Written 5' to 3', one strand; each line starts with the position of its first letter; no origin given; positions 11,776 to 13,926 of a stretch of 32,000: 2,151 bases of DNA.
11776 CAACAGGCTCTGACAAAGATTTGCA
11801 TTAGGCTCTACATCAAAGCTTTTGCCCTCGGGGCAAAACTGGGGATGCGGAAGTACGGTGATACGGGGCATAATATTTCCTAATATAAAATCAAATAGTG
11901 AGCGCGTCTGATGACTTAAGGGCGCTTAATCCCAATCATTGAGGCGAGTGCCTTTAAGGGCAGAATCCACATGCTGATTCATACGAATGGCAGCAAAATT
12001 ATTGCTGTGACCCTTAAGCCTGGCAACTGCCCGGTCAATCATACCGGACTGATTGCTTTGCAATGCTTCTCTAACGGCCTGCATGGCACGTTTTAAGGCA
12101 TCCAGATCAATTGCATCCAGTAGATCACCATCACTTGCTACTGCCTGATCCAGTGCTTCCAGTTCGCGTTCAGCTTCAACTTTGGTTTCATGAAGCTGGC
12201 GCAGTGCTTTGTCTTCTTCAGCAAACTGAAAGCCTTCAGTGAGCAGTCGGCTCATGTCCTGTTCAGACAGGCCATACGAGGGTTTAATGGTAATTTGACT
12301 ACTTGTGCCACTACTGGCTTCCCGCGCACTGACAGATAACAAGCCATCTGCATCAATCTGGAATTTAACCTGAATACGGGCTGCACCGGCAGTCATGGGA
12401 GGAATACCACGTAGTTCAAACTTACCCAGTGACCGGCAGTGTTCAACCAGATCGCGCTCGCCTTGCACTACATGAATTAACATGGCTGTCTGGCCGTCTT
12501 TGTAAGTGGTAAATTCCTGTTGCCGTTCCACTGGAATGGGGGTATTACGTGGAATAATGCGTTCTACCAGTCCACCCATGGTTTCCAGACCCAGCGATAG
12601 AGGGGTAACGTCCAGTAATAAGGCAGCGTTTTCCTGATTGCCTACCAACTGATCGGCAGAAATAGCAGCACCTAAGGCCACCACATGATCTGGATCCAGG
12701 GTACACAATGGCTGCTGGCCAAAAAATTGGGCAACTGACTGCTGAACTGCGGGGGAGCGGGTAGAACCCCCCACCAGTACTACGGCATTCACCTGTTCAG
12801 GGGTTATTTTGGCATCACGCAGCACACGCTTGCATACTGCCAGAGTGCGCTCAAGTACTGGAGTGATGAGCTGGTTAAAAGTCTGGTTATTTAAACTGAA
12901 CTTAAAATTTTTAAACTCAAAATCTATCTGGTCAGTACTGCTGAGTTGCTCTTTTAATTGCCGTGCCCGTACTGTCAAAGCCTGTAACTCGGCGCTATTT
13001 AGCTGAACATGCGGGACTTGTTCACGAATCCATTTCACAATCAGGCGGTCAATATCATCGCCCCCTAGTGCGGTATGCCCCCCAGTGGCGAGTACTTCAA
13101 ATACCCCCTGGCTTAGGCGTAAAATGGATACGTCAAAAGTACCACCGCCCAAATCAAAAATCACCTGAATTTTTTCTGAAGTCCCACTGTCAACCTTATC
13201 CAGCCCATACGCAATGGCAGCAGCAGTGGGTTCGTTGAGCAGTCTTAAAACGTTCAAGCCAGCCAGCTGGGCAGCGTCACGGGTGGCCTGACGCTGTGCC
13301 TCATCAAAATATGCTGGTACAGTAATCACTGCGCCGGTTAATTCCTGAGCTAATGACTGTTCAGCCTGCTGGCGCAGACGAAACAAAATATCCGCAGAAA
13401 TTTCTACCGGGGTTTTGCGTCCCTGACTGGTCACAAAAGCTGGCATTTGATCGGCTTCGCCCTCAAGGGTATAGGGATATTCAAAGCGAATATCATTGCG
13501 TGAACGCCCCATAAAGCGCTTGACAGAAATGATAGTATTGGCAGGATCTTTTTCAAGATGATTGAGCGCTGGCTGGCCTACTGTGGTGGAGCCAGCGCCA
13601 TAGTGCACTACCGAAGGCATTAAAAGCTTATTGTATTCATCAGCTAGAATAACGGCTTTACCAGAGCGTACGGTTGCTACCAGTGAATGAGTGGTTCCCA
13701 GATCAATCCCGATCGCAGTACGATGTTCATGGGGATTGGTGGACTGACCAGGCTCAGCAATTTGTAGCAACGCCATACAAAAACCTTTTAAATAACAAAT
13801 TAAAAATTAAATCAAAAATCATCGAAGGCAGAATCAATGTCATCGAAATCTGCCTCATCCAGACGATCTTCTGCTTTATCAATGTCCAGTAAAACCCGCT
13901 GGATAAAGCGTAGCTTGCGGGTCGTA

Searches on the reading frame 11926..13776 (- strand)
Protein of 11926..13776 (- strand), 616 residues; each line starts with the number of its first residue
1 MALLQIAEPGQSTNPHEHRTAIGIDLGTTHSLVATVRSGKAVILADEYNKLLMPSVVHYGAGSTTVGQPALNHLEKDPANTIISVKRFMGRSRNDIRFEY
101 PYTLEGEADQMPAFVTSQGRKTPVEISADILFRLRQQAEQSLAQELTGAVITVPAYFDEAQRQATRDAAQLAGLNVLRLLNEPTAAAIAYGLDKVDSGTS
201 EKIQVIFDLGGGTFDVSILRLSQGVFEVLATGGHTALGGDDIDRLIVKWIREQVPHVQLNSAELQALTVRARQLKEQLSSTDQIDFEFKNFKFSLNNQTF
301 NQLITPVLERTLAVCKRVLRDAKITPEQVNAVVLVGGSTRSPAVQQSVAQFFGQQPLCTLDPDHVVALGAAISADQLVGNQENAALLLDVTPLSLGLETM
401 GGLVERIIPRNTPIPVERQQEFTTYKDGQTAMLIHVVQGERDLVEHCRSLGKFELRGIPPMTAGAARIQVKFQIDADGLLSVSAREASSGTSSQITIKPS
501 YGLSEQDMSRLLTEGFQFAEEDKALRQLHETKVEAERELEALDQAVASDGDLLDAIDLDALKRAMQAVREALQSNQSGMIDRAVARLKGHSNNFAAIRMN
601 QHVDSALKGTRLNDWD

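Call 51: search_protein_families(library=pfam, proteins=[window:11926-13776:-], max_evalue=0.00001)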
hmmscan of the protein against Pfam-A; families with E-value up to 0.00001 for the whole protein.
window:11926-13776:- (616 aa): 2 families
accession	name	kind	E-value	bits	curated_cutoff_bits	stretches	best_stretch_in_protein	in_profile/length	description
PF00012.26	HSP70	-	3.1e-175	584.3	20.6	1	21-596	1-595/599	Hsp70 protein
PF06723.19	MreB_Mbl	-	6.6e-17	61.8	27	1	125-377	72-322/327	MreB/Mbl protein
